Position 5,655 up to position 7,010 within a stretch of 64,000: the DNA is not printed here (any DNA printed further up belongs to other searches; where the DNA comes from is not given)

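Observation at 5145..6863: SAM methyltransferase translationally coupled to a compact fused HgcA-like corrinoid / HgcB-like ferredoxin protein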

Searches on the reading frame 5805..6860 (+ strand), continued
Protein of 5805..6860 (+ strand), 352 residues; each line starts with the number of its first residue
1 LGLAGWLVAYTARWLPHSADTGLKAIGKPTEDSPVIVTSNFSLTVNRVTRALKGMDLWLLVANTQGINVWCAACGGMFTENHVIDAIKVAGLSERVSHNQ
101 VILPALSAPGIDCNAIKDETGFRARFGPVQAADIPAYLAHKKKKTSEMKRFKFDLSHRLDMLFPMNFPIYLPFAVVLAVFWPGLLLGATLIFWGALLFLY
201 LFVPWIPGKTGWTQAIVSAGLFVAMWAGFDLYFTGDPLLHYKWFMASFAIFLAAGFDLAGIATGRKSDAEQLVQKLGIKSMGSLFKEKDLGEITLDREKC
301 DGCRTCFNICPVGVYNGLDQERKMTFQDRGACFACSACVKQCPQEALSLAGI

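Call 15: find_related_loci(query=window:5805-6860:+, collection=genome_contigs, flank=5000)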
Query window:5805-6860:+ (352 aa) in genome_contigs; peptide patterns used: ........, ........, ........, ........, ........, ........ (x = any residue, [..] = any of these).
28 stretches matched a pattern, but none encodes a relative of the query by tblastn (E <= 1e-3).

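Call 17: find_related_loci(query=A1, collection=genome_contigs, flank=4000)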
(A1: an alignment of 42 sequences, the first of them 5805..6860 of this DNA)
Query A1 (352 aa) in genome_contigs; peptide patterns used: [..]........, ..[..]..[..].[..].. (x = any residue, [..] = any of these).
600 stretches matched a pattern (row limit reached: there are more); 599 encode a relative of the query (tblastn E <= 1e-3); the best 80 are kept; 80 distinct loci.
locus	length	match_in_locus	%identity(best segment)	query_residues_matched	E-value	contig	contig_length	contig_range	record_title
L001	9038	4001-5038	64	5-350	3e-154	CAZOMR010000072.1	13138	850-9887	MAG TPA_asm: uncultured bacterium isolate binchicken_co19_524 genome assembly, contig: NODE_7926_length_13138_cov_7.3267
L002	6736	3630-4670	61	3-349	1e-140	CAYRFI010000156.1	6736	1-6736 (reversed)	MAG TPA_asm: uncultured Thermoanaerobaculia bacterium isolate SRP214966_co6_200 genome assembly, contig: NODE_8736_lengt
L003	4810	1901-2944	57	3-350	6e-139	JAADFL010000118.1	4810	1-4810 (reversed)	MAG: Deltaproteobacteria bacterium isolate M_MaxBin.025 contig-127_35161, whole genome shotgun sequence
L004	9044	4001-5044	62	3-350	3e-137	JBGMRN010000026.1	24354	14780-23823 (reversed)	MAG: Thermoanaerobaculales bacterium isolate N04_metabat2_bin.17 NODE_506_length_24354_cov_7.807194, whole genome shotgu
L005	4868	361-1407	57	1-349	2e-138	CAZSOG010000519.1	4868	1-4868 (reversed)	MAG TPA_asm: uncultured Pirellulaceae bacterium isolate binchicken_co253_222 genome assembly, contig: NODE_16368_length_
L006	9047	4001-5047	56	1-349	4e-130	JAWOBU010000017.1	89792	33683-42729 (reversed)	MAG: bacterium isolate BLK3-3.bin.239 k191_47427, whole genome shotgun sequence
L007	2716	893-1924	45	10-350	2e-94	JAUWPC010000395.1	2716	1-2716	MAG: Desulfobacteraceae bacterium isolate CSMAG_2466 CSMAG_2466_k141_1337427_length_2716_cov_34.0835, whole genome shotg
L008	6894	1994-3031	41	7-350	1e-87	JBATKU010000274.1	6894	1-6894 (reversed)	MAG: Desulfobacterales bacterium isolate MFD10234_ilm_asm_bin6 k127_215698, whole genome shotgun sequence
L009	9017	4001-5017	41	10-347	2e-87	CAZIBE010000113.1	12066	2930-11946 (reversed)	MAG TPA_asm: uncultured Calditrichaceae bacterium isolate binchicken_co64_112 genome assembly, contig: NODE_3912_length_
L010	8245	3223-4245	42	10-349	6e-84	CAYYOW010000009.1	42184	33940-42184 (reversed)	MAG TPA_asm: uncultured Lentimicrobiaceae bacterium isolate SRP128015_co1_94 genome assembly, contig: NODE_835_length_42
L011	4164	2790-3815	40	10-348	1e-82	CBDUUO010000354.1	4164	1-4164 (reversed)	MAG TPA_asm: uncultured bacterium isolate SRR22302367_binner23_Refined_21 genome assembly, contig: ERZ26661968.19374, wh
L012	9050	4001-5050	65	1-350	3e-153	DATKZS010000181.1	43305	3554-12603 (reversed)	MAG TPA_asm: bacterium isolate SMAG_U14251 k141_2226324, whole genome shotgun sequence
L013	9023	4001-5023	43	13-348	4e-81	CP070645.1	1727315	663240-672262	MAG: Dehalococcoidales bacterium isolate bin896 chromosome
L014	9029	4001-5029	41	13-350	2e-80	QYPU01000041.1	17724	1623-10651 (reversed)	MAG: Dehalococcoidia bacterium isolate PowLak16_MAG20 c_000000073902, whole genome shotgun sequence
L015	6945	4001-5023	40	13-348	1e-78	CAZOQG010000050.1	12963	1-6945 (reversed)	MAG TPA_asm: uncultured Dehalococcoidales bacterium isolate SRP178699_co3_448 genome assembly, contig: NODE_2765_length_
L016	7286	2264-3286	40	10-349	4e-79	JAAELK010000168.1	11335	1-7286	MAG: Desulfobacteraceae bacterium isolate Bpl_3 BplG_CONTIG1707472, whole genome shotgun sequence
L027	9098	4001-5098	36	22-349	4e-59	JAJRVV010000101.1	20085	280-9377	MAG: Chloroflexota bacterium isolate Dive96_bin10.74 k141_2016353, whole genome shotgun sequence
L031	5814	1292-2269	33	13-347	6e-58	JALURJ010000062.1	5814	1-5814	MAG: Desulfurococcales archaeon isolate S146_metabat2_scaf2bin.046 S146_NODE_14591_length_5814_cov_2.715667, whole genom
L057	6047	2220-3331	41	9-349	5e-55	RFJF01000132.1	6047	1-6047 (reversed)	MAG: Chloroflexi bacterium isolate J095 k99_218918, whole genome shotgun sequence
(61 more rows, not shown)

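Call 22: find_encoding_contigs(protein=P0001, flank=3000, max_places=3)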
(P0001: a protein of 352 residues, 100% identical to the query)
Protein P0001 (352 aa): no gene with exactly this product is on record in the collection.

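Call 40: search_solved_structures(query=A1, max_evalue=0.01, show_alignments=1)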
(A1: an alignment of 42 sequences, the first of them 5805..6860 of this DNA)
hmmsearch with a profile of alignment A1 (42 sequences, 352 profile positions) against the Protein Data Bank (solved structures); distinct sequences matched with E-value up to 0.01: 94 (the best 60 are shown).
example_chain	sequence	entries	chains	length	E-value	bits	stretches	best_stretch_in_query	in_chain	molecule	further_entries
9sw6_G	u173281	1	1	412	7.3e-18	67.8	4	288-350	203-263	Polyferredoxin protein MvhB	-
5t5i_F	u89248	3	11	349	1.6e-15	60.2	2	291-351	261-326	Tungsten formylmethanofuran dehydrogenase subunit fwdF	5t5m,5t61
4djd_C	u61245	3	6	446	2.4e-15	59.5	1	16-141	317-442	Corrinoid/iron-sulfur protein large subunit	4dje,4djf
9sw6_H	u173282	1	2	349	9.2e-15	57.6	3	291-351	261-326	Tungsten formylmethanofuran dehydrogenase, subunit F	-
9sfi_O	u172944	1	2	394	4.9e-14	55.3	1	288-351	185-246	Ferredoxin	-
2h9a_A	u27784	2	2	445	2.9e-13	52.7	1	17-141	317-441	Carbon monoxide dehydrogenase corrinoid/iron-sulfur protein, gamma subunit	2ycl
4c1n_A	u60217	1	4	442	3.5e-13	52.4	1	17-141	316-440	CARBON MONOXIDE DEHYDROGENASE CORRINOID/IRON-SULFUR PROTEIN, GAMMA SUBUNIT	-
7bkb_K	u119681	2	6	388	7.2e-13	51.4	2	290-351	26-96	Formylmethanofuran dehydrogenase, subunit F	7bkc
9sfi_T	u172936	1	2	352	6.4e-12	48.3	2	291-351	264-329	4Fe-4S ferredoxin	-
9fzy_F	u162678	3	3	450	1.5e-10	43.7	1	17-107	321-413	Corrinoid iron-sulfur protein large subunit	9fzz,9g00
6cfw_N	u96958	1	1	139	3.8e-10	42.5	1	291-351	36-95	NADH-plastoquinone oxidoreductase subunit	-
8a8o_C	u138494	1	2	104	5.2e-09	38.7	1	294-350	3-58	Beta-subunit of the PAPS reductase from Methanothermococcus thermolithotrophicus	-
8rvv_A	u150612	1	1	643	1e-07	34.5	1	255-349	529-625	H(2):CoB-CoM heterodisulfide,ferredoxin reductase subunit A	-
8a6t_B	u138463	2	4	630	1.1e-07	34.3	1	293-348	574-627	Electron bifurcating hydrogenase subunit HydB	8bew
8rvu_a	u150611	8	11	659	1.2e-07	34.2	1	255-349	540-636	H(2):CoB-CoM heterodisulfide,ferredoxin reductase subunit A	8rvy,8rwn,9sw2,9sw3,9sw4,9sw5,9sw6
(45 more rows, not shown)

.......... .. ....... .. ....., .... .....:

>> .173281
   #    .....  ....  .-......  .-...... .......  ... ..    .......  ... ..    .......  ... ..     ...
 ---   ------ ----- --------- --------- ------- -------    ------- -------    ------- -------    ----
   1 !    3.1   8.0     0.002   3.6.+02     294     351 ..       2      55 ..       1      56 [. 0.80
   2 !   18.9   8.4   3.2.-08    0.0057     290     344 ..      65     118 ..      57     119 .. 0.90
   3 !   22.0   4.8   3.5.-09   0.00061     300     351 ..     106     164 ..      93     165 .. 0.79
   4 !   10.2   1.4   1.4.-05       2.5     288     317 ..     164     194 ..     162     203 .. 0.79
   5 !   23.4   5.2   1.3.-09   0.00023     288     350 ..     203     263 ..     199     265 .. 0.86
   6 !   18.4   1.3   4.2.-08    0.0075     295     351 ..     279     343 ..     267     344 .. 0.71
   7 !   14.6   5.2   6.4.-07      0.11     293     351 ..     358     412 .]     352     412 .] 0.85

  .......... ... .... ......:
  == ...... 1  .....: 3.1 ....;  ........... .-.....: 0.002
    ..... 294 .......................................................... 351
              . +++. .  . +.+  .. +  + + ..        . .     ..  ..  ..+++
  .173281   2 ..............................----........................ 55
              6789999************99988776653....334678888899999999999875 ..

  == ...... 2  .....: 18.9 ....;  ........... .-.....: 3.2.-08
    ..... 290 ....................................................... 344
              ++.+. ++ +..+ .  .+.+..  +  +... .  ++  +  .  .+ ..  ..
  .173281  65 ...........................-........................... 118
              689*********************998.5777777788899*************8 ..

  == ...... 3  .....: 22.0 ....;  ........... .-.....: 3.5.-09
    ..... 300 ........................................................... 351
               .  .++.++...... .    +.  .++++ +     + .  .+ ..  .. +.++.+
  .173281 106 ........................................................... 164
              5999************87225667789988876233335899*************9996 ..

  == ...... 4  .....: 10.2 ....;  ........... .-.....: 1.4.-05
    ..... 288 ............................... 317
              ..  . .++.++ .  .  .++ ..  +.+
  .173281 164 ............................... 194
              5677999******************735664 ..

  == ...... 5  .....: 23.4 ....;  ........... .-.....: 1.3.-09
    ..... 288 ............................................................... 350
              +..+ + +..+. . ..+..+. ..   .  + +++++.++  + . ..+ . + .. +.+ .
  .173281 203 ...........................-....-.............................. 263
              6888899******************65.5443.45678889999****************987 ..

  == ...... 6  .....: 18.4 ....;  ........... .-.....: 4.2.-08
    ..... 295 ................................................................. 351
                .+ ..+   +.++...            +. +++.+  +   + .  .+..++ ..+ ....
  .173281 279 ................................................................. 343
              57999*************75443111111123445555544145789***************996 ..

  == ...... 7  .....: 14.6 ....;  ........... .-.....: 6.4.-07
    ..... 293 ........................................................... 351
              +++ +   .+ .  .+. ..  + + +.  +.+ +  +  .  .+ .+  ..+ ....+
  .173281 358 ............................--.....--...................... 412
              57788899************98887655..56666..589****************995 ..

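Call 43: search_protein_families(library=ncbifam, proteins=[L007:152-1924:+, L009:3260-5026:+, L016:1523-3295:+, L027:3125-4831:+, L057:1407-3086:+], max_evalue=1e-10)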
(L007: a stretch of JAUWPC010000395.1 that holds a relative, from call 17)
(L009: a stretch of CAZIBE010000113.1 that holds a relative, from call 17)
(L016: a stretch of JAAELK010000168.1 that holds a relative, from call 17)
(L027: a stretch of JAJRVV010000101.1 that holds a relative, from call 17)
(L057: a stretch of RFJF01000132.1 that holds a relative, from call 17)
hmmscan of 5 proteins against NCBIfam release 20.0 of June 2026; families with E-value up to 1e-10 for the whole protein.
L007:152-1924:+ (591 aa): 19 families
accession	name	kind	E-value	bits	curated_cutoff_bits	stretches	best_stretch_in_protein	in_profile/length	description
NF043039.1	HgcAB_like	equivalog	7.2e-111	371.2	285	1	243-588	2-349/350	HgcAB-like fusion protein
NF043040.1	corrin_prot_MT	hypoth_equivalog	1.5e-80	269.7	180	1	3-218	1-216/216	corrinoid protein-associated methyltransferase CpaM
NF040863.1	HgcA_corrinoid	equivalog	1.7e-45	155.6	275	1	257-496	30-284/325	mercury methylation corrinoid protein HgcA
NF003195.0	PRK04165.1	equivalog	2.9e-24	85.8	306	1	254-381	321-448/450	acetyl-CoA decarbonylase/synthase complex subunit gamma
TIGR01934.1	MenG_MenH_UbiE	subfamily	4.6e-19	68.6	158.35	1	15-157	10-150/223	ubiquinone/menaquinone biosynthesis methyltransferase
NF001244.0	PRK00216.1-5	equivalog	1.3e-18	67.2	216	1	15-157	19-161/236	bifunctional demethylmenaquinone methyltransferase/2-methoxy-6-polyprenyl-1,4-benzoquinol methylase UbiE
TIGR02021.1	BchM-ChlM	equivalog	3.5e-14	52.7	158.9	1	27-181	36-187/218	magnesium protoporphyrin IX methyltransferase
NF001241.0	PRK00216.1-2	equivalog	2.1e-13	50.5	327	1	14-155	21-153/231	demethylmenaquinone methyltransferase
NF001243.0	PRK00216.1-4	equivalog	1e-12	47.9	235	1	9-157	12-159/237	demethylmenaquinone methyltransferase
TIGR01983.1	UbiG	equivalog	1.6e-12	47.2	102.95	1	38-149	44-151/228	bifunctional 2-polyprenyl-6-hydroxyphenol methylase/3-demethylubiquinol 3-O-methyltransferase UbiG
TIGR02752.1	MenG_heptapren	equivalog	2.5e-12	46.8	419.85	1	9-172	10-173/231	demethylmenaquinone methyltransferase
NF040864.1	HgcB_ferredoxin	equivalog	3e-12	46.2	99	1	534-590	9-63/93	mercury methylation ferredoxin HgcB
NF045667.1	MTase_DVU1556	equivalog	7.5e-12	45.2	155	1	42-150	21-120/213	DVU_1556 family methyltransferase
NF001240.0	PRK00216.1-1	equivalog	8.4e-12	44.7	378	1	9-151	28-170/251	bifunctional demethylmenaquinone methyltransferase/2-methoxy-6-polyprenyl-1,4-benzoquinol methylase UbiE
NF052510.1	methyltran_MpqE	exception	2.1e-11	43.6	335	1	12-155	14-157/234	methyl-plastoquinone biosynthesis methyltransferase MpqE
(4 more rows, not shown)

L009:3260-5026:+ (589 aa): 25 families
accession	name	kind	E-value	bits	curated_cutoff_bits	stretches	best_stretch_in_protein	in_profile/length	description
NF043039.1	HgcAB_like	equivalog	1.9e-108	363.2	285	1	243-586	2-349/350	HgcAB-like fusion protein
NF043040.1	corrin_prot_MT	hypoth_equivalog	5.3e-79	264.6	180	1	3-217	1-215/216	corrinoid protein-associated methyltransferase CpaM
NF040863.1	HgcA_corrinoid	equivalog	1.6e-36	126.1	275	1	256-414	29-187/325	mercury methylation corrinoid protein HgcA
NF003195.0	PRK04165.1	equivalog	2e-21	76.4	306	1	254-379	321-446/450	acetyl-CoA decarbonylase/synthase complex subunit gamma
TIGR01934.1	MenG_MenH_UbiE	subfamily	1.4e-19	70.3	158.35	1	14-169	9-162/223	ubiquinone/menaquinone biosynthesis methyltransferase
NF001244.0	PRK00216.1-5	equivalog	2.8e-18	66.1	216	1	15-165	19-169/236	bifunctional demethylmenaquinone methyltransferase/2-methoxy-6-polyprenyl-1,4-benzoquinol methylase UbiE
NF001243.0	PRK00216.1-4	equivalog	2e-17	63.3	235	1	8-181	11-184/237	demethylmenaquinone methyltransferase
TIGR02752.1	MenG_heptapren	equivalog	3.9e-17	62.6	419.85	1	8-181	9-182/231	demethylmenaquinone methyltransferase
NF047649.1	MTase_UXPK_star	exception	3e-16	59.3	460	1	41-152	75-184/283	methyltransferase/UXPK-star double selenoprotein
NF041536.1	ArsM_DUF2284_UU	exception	6e-16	57.8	575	1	41-198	74-222/459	arsenite methyltransferase/DUF2284 domain selenoprotein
NF001241.0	PRK00216.1-2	equivalog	3.3e-14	53.1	327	1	14-156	21-154/231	demethylmenaquinone methyltransferase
NF041820.1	daptide_MTase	equivalog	6.3e-14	52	175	1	32-152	26-145/243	daptide-type RiPP biosynthesis methyltransferase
NF041537.1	ArsM_AhpD_UU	exception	6.4e-14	51.5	510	1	41-154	74-185/345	arsenite methyltransferase/AhpD domain selenoprotein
TIGR02021.1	BchM-ChlM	equivalog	1.1e-13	51.1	158.9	1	41-170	52-173/218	magnesium protoporphyrin IX methyltransferase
NF052510.1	methyltran_MpqE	exception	1.2e-13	51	335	1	15-185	17-188/234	methyl-plastoquinone biosynthesis methyltransferase MpqE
NF040864.1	HgcB_ferredoxin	equivalog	3.9e-12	45.8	99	1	531-588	7-63/93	mercury methylation ferredoxin HgcB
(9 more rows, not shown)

L016:1523-3295:+ (591 aa): 12 families
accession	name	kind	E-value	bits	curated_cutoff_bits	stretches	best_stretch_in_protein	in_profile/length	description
NF043039.1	HgcAB_like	equivalog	7.1e-108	361.3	285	1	242-587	1-350/350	HgcAB-like fusion protein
NF043040.1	corrin_prot_MT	hypoth_equivalog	2.9e-77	258.9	180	1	3-218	1-216/216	corrinoid protein-associated methyltransferase CpaM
NF040863.1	HgcA_corrinoid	equivalog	2.7e-37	128.7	275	1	257-496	30-285/325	mercury methylation corrinoid protein HgcA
NF003195.0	PRK04165.1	equivalog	1.5e-21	76.9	306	1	254-380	321-447/450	acetyl-CoA decarbonylase/synthase complex subunit gamma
NF001244.0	PRK00216.1-5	equivalog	1.2e-16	60.8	216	1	16-159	20-163/236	bifunctional demethylmenaquinone methyltransferase/2-methoxy-6-polyprenyl-1,4-benzoquinol methylase UbiE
TIGR01934.1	MenG_MenH_UbiE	subfamily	3.5e-16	59.2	158.35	1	15-168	10-161/223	ubiquinone/menaquinone biosynthesis methyltransferase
NF001243.0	PRK00216.1-4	equivalog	2.6e-12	46.6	235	1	8-179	11-182/237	demethylmenaquinone methyltransferase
NF041820.1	daptide_MTase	equivalog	2.9e-12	46.6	175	1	42-152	35-145/243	daptide-type RiPP biosynthesis methyltransferase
NF001241.0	PRK00216.1-2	equivalog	1.5e-11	44.4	327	1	14-152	21-150/231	demethylmenaquinone methyltransferase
NF045882.1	PLipidMtase_Leg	equivalog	1.5e-11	44.4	390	1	30-162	29-156/207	phospholipid N-methyltransferase PmtA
NF052510.1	methyltran_MpqE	exception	6.8e-11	42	335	1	15-156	17-158/234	methyl-plastoquinone biosynthesis methyltransferase MpqE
TIGR02752.1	MenG_heptapren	equivalog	9.6e-11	41.6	419.85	0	9-180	10-181/231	demethylmenaquinone methyltransferase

L027:3125-4831:+ (569 aa): 8 families
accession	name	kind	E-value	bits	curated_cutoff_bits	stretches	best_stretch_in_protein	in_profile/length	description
NF043040.1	corrin_prot_MT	hypoth_equivalog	2.5e-84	282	180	1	35-246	3-214/216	corrinoid protein-associated methyltransferase CpaM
NF043039.1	HgcAB_like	equivalog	8.1e-82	275.6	285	1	275-545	3-286/350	HgcAB-like fusion protein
NF040863.1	HgcA_corrinoid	equivalog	1.7e-54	185.2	275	1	289-535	29-289/325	mercury methylation corrinoid protein HgcA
NF003195.0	PRK04165.1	equivalog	6.3e-26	91.3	306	1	289-415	323-448/450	acetyl-CoA decarbonylase/synthase complex subunit gamma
TIGR02021.1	BchM-ChlM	equivalog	2.2e-12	46.9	158.9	1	65-139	47-120/218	magnesium protoporphyrin IX methyltransferase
NF045667.1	MTase_DVU1556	equivalog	3.3e-12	46.3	155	1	70-182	19-122/213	DVU_1556 family methyltransferase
NF041820.1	daptide_MTase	equivalog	4e-12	46.1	175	1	75-179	38-142/243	daptide-type RiPP biosynthesis methyltransferase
NF041536.1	ArsM_DUF2284_UU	exception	4e-11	41.9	575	1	71-233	74-227/459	arsenite methyltransferase/DUF2284 domain selenoprotein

L057:1407-3086:+ (560 aa): 13 families
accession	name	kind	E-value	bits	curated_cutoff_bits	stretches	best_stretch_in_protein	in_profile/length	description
NF043039.1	HgcAB_like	equivalog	4e-84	283.2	285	1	270-540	4-287/350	HgcAB-like fusion protein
NF043040.1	corrin_prot_MT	hypoth_equivalog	4.3e-84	281.3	180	1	27-239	3-215/216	corrinoid protein-associated methyltransferase CpaM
NF040863.1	HgcA_corrinoid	equivalog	1.2e-53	182.4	275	1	285-527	31-287/325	mercury methylation corrinoid protein HgcA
NF003195.0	PRK04165.1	equivalog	4.3e-23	81.9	306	1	285-407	325-446/450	acetyl-CoA decarbonylase/synthase complex subunit gamma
NF041537.1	ArsM_AhpD_UU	exception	1.8e-14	53.3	510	1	63-225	74-227/345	arsenite methyltransferase/AhpD domain selenoprotein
TIGR01983.1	UbiG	equivalog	3.6e-14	52.6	102.95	1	65-172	49-152/228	bifunctional 2-polyprenyl-6-hydroxyphenol methylase/3-demethylubiquinol 3-O-methyltransferase UbiG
NF041820.1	daptide_MTase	equivalog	6e-14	52.1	175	1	67-171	38-142/243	daptide-type RiPP biosynthesis methyltransferase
NF041536.1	ArsM_DUF2284_UU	exception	3e-13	48.9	575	1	63-222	74-224/459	arsenite methyltransferase/DUF2284 domain selenoprotein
TIGR01934.1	MenG_MenH_UbiE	subfamily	4e-13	49.2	158.35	1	38-183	11-153/223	ubiquinone/menaquinone biosynthesis methyltransferase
TIGR02021.1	BchM-ChlM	equivalog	1.1e-12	47.8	158.9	1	67-141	56-125/218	magnesium protoporphyrin IX methyltransferase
NF045667.1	MTase_DVU1556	equivalog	1.7e-12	47.2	155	1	59-178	16-126/213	DVU_1556 family methyltransferase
NF001244.0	PRK00216.1-5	equivalog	2.1e-11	43.6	216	1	39-184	21-166/236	bifunctional demethylmenaquinone methyltransferase/2-methoxy-6-polyprenyl-1,4-benzoquinol methylase UbiE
NF047649.1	MTase_UXPK_star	exception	5.5e-11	42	460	1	63-220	75-223/283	methyltransferase/UXPK-star double selenoprotein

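Call 44: predict_structure(alignment_id=A1)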
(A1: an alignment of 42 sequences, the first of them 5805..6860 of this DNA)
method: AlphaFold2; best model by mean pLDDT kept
length: 352 residues; sequences in the alignment: 42
mean_pLDDT: 88.3   pTM: 0.82
mean pLDDT of the five models: 88.3, 87.8, 84.9, 84.4, 84.4
residues with pLDDT >= 90: 219; 70-90: 109; 50-70: 23; < 50: 1
segments of 3 or more residues with pLDDT < 50: none
pLDDT, mean of each block of 10 residues (from residue 1): 67 79 97 97 91 96 89 84 97 95 94 95 96 95 92 87 87 94 93 94 87 91 95 94 91 84 74 70 56 90 92 90 90 85 90 60
secondary structure, 60 per line:
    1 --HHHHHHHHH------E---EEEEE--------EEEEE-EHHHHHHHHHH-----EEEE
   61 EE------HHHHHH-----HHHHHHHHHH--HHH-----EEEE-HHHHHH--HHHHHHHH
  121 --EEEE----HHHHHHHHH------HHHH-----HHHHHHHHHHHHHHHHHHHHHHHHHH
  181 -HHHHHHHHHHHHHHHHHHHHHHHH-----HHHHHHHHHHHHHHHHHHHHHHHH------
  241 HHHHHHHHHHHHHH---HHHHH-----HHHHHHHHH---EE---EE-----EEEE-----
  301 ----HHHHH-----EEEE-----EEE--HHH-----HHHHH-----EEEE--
elements in order: H3-11 E22-26 E35-39 H42-51 E57-62 H69-74 H80-89 E100-103 H105-110 H113-120 E123-126 H131-139 H146-149 H155-180 H182-205 H211-234 H241-254 H258-262 H268-276 E292-295 H305-309 E315-318 E324-326 H337-341 E347-350
